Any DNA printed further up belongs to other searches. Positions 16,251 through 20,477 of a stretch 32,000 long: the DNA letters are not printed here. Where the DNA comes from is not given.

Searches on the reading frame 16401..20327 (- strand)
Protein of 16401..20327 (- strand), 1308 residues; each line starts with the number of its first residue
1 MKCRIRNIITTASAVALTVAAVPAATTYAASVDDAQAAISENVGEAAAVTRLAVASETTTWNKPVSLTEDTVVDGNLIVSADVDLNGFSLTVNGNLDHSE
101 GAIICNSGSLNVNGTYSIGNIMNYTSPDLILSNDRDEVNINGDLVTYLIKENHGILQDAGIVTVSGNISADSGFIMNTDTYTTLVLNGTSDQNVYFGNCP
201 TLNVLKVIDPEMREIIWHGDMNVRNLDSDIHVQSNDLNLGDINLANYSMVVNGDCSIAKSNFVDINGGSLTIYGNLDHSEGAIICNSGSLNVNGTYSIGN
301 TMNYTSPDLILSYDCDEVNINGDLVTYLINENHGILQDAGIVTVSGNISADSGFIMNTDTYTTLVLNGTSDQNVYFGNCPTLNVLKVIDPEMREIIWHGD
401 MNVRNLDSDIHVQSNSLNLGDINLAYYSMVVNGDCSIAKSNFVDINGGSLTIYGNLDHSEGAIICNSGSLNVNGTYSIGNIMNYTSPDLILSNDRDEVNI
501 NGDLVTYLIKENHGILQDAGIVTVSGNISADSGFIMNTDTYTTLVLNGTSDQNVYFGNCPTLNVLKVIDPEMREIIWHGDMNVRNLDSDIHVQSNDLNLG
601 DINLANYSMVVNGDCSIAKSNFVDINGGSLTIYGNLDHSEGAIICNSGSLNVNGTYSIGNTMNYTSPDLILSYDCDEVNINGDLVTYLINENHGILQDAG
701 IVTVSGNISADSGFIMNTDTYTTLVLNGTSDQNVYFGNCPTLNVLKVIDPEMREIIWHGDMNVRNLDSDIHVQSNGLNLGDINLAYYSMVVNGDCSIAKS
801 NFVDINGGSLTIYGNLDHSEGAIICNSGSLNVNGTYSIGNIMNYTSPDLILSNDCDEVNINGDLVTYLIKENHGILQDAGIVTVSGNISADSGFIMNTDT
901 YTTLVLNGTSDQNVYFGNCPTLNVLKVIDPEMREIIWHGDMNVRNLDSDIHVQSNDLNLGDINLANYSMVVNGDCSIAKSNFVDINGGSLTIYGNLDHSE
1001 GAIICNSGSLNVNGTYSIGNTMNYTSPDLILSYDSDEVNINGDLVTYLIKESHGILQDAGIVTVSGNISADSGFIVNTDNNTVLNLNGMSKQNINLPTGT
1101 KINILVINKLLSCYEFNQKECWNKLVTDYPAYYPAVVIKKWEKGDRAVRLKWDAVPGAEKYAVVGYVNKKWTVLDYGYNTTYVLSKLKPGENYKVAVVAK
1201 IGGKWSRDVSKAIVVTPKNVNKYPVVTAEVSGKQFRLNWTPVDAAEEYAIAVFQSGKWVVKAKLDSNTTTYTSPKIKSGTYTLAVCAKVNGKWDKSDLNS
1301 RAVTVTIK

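Call 24: search_protein_families(library=pfam, proteins=[window:16401-20327:-], max_evalue=0.01)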
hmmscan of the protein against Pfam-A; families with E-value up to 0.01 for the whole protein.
window:16401-20327:- (1308 aa): 4 families
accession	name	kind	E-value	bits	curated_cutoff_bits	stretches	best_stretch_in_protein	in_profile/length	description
PF00041.27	fn3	-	4.2e-07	30.5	25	1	1144-1209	12-81/84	Fibronectin type III domain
PF18886.6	DUF5649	-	2.4e-05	25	25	0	75-118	2-45/68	Repeats of unknown function (DUF5649)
PF17735.7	BslA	-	5.7e-05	23.5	38.7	0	1021-1085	30-92/121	Biofilm surface layer A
PF23384.1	DUF7098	-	0.004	17.6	27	0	429-454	4-29/81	Family of unknown function (DUF7098)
